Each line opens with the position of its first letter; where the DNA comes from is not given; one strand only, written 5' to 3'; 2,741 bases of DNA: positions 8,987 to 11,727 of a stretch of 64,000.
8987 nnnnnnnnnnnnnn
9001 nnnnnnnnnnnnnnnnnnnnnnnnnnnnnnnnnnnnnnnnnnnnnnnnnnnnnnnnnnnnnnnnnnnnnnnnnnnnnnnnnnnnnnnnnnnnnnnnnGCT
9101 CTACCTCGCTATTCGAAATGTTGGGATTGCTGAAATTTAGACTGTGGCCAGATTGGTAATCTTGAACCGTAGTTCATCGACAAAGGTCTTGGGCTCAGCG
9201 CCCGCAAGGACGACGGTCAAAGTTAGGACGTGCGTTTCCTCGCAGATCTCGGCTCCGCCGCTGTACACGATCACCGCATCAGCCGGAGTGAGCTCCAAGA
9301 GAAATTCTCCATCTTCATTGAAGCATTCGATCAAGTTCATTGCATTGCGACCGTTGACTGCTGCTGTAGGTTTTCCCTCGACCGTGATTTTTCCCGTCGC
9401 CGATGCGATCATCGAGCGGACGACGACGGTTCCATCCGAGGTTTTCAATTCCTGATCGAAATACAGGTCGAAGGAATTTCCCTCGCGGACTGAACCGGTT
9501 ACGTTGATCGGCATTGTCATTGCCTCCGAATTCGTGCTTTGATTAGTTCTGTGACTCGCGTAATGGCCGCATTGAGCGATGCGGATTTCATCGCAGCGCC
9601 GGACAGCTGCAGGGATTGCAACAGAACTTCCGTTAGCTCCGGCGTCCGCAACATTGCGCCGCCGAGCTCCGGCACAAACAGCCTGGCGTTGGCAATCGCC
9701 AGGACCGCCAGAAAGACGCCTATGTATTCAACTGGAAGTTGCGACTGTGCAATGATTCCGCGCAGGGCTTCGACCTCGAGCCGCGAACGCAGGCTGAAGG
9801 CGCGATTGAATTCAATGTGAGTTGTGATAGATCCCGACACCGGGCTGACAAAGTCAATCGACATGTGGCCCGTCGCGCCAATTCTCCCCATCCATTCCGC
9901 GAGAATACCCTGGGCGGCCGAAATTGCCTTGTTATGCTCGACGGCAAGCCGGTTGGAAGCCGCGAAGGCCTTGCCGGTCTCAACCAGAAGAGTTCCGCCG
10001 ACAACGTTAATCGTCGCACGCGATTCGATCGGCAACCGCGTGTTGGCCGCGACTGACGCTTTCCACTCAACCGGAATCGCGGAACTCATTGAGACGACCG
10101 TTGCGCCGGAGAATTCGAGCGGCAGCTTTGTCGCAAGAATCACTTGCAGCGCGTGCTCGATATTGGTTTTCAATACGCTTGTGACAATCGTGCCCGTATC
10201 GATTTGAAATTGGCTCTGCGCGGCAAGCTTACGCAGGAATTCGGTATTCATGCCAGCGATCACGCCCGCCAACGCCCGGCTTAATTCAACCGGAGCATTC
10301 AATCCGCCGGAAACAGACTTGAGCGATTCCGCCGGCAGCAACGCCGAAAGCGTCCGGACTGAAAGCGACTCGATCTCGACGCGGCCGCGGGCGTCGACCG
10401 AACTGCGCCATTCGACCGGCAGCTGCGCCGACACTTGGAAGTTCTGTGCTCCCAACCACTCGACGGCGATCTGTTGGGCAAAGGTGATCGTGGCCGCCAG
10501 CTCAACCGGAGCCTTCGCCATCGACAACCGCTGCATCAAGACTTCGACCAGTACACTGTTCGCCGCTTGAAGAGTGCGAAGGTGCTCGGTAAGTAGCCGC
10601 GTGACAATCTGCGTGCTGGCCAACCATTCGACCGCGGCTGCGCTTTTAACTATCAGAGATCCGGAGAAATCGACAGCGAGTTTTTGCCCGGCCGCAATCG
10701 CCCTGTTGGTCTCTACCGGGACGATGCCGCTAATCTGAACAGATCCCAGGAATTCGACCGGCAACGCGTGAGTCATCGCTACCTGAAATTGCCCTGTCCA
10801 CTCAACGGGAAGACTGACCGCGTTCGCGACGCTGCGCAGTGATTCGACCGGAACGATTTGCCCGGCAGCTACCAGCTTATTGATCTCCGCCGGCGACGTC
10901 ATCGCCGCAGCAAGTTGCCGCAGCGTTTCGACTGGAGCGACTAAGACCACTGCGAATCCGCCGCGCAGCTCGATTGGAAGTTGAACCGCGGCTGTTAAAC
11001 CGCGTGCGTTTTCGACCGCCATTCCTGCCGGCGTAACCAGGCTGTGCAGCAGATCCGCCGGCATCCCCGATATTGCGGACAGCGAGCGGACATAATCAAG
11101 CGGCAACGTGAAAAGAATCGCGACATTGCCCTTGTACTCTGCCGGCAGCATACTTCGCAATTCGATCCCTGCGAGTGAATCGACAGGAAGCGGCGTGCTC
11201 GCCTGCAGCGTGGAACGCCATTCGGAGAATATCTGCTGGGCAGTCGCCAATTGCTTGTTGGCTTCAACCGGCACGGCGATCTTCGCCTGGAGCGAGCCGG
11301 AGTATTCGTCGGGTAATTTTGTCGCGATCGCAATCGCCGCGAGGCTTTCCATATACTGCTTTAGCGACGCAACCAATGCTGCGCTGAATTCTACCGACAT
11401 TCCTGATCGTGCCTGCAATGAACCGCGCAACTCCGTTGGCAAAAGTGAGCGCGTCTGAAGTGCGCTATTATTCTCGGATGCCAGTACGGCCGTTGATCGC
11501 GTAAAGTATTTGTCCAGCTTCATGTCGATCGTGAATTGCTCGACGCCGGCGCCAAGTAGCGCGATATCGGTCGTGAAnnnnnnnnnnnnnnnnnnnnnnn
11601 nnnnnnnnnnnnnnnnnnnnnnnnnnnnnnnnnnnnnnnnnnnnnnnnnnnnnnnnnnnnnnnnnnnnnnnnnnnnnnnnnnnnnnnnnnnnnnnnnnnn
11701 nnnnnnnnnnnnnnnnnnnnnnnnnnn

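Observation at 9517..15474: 1985-aa fibre protein whose C-terminal third consists of about 40 tandem 18-residue LPVEW-type repeats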

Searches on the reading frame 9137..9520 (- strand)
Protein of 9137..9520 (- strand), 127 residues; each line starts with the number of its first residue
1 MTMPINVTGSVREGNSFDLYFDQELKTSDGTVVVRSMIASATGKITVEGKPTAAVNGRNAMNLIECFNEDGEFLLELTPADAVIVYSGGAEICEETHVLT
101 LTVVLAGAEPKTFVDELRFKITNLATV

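Call 7: search_protein_families(library=pfam, proteins=[window:9137-9520:-], max_evalue=0.01)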
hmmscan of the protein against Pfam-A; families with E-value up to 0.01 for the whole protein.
window:9137-9520:- (127 aa): 0 families

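Call 9: search_protein_families(library=phrogs, proteins=[window:9137-9520:-], max_evalue=0.001)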
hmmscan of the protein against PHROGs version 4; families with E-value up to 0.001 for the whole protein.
window:9137-9520:- (127 aa): 0 families

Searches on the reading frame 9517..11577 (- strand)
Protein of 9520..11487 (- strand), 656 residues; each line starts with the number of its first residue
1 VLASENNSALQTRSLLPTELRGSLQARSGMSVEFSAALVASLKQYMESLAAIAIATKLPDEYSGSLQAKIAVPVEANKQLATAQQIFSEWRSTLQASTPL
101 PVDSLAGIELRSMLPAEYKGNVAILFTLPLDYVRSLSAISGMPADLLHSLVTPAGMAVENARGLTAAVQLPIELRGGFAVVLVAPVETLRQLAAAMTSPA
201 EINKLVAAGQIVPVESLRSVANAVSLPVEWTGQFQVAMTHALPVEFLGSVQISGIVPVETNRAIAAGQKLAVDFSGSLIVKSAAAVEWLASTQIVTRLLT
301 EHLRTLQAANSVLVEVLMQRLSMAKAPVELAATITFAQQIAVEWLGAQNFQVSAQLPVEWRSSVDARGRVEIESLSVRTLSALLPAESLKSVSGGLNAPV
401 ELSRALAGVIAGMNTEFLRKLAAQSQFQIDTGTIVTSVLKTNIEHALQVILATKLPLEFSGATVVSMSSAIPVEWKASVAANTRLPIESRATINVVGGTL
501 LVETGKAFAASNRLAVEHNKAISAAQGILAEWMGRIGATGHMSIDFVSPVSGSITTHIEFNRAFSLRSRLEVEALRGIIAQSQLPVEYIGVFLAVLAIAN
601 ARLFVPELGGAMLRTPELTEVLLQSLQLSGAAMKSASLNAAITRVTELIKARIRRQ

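Call 12: search_dna_similar(query=window:9517-11445:-, collection=phages, mode=protein, max_rows=30, max_evalue=0.001)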
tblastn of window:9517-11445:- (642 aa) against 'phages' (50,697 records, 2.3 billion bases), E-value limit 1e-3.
No match.

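Call 13: find_homologous_proteins(query=window:9520-11487:-, max_evalue=0.001)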
Query window:9520-11487:- (656 aa): 2 proteins with E <= 0.001 among 8000 candidates.
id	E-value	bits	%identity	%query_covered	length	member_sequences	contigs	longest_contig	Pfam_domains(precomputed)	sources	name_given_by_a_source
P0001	1.9e-22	98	23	73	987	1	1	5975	PF13385.14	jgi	jgi:hypothetical protein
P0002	7.5e-20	90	25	60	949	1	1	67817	-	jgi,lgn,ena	-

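Call 18: find_encoding_contigs(protein=P0002, flank=10000, max_places=4)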
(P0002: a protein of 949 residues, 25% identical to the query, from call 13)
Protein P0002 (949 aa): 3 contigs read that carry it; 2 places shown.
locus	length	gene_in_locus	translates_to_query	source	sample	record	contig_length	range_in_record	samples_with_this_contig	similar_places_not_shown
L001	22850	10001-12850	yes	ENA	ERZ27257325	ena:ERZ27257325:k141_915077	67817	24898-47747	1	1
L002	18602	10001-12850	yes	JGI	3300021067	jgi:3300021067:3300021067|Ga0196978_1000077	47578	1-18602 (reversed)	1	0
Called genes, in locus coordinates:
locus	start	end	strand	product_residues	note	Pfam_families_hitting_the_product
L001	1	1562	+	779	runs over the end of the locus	PF16510:P22_portal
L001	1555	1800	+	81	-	-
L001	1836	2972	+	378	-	-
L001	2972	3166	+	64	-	-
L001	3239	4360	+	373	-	PF13252:Phage_capsid_3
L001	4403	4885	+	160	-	-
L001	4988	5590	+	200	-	-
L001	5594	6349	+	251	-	PF24175:SU10_adaptor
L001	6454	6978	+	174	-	PF05838:Glyco_hydro_108, PF09374:PG_binding_3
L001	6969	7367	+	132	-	-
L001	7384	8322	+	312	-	-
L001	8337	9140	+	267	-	-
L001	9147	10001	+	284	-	-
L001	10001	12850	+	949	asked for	-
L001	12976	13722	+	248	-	-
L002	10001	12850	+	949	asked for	-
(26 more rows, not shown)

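Call 19: find_encoding_contigs(protein=P0001, flank=10000, max_places=4)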
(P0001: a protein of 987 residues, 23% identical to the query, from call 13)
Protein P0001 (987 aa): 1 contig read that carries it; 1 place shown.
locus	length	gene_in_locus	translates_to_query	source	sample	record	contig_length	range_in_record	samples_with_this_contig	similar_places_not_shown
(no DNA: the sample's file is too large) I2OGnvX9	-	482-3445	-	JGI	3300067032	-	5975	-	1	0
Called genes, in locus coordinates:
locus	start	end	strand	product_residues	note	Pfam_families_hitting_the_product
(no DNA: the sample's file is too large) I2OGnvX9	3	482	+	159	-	?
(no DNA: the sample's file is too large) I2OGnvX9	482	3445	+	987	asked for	PF13385:Laminin_G_3 (weak)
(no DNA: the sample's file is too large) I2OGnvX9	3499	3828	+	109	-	-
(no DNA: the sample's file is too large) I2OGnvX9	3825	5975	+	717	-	?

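Call 38: search_protein_families(library=pfam, alignment_id=A3, max_evalue=0.001)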
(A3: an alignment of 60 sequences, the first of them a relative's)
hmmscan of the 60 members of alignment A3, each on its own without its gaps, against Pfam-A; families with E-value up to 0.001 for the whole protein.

A. member 1, P0001 (987 aa): 1 family
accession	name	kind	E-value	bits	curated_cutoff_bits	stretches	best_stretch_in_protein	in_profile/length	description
PF13385.13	Laminin_G_3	-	5.3e-06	27.1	27.6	1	98-214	14-125/151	Concanavalin A-like lectin/glucanases superfamily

B. families by the number of members that match (of 60 scanned): 11 families
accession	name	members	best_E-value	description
PF13385.13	Laminin_G_3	13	1.2e-32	Concanavalin A-like lectin/glucanases superfamily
PF07022.19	Phage_CI_repr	2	0.00059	Bacteriophage CI repressor helix-turn-helix domain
PF13313.11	DUF4082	1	3.4e-28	Domain of unknown function (DUF4082)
PF23148.1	Gp77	1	1.9e-17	Podophage GP4 fiber-tail adaptor protein gp77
PF00041.27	fn3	1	3.3e-12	Fibronectin type III domain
PF21722.4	Gly_rich_2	1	2.6e-11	Glycine-rich domain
PF10102.14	DUF2341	1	2.4e-08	Domain of unknown function (DUF2341)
PF13088.12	BNR_2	1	1.1e-07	BNR repeat-like domain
PF20270.3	CATRA-C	1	0.00025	CASPASE and TPR Repeat-Associated C-terminal domain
PF17161.10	DUF5123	1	0.00028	Domain of unknown function (DUF5123)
PF05082.18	Rop-like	1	0.00078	Rop-like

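Call 39: predict_structure(alignment_id=A2)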
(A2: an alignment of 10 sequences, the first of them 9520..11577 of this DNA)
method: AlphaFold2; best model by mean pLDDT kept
length: 686 residues; sequences in the alignment: 10
mean_pLDDT: 39.7   pTM: 0.25
mean pLDDT of the five models: 39.7, 37.2, 34.6, 34.3, 33.9
residues with pLDDT >= 90: 0; 70-90: 12; 50-70: 78; < 50: 596
segments of 3 or more residues with pLDDT < 50: 1-402, 404-544, 637-686
pLDDT, mean of each block of 10 residues (from residue 1): 33 36 34 31 28 25 32 32 33 31 35 36 33 35 39 34 34 36 35 38 36 38 37 39 36 36 35 31 37 36 34 32 39 41 40 39 40 34 36 40 43 33 34 39 44 41 40 43 36 32 34 35 31 35 49 64 56 59 69 66 66 58 66 51 41 41 44 46 38
secondary structure, 60 per line:
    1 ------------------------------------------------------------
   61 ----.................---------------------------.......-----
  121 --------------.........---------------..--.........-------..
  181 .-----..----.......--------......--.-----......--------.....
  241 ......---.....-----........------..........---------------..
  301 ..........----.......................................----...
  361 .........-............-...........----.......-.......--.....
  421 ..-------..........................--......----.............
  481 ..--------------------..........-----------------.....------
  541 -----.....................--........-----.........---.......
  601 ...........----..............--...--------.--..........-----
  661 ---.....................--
elements in order (helices of 4 or more, strands of 3 or more residues): H65-81 E109-115 E135-143 E163-171 E179-181 E193-199 E208-213 E222-227 E236-243 E250-254 E260-267 E274-283 E299-310 H315-353 H358-369 E371-382 E384-394 E399-405 H407-413 H416-422 H430-455 E458-463 H468-482 H503-512 E530-534 H546-566 E569-576 E582-590 E594-601 H602-611 H616-629 E632-634 H646-655 H664-684

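Call 58: search_protein_families(library=ncbifam, proteins=[P0001, P0002], max_evalue=0.01)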
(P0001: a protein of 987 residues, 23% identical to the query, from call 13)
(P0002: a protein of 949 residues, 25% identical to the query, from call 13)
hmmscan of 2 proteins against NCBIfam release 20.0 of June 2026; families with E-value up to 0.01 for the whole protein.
P0001 (987 aa): 1 family
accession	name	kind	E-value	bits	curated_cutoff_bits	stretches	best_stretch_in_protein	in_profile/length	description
TIGR04351.1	TOMM_nitrile_2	subfamily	0.00029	20.3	65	0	534-554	22-42/48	TIGR04351 family putative TOMM peptide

P0002 (949 aa): 0 families
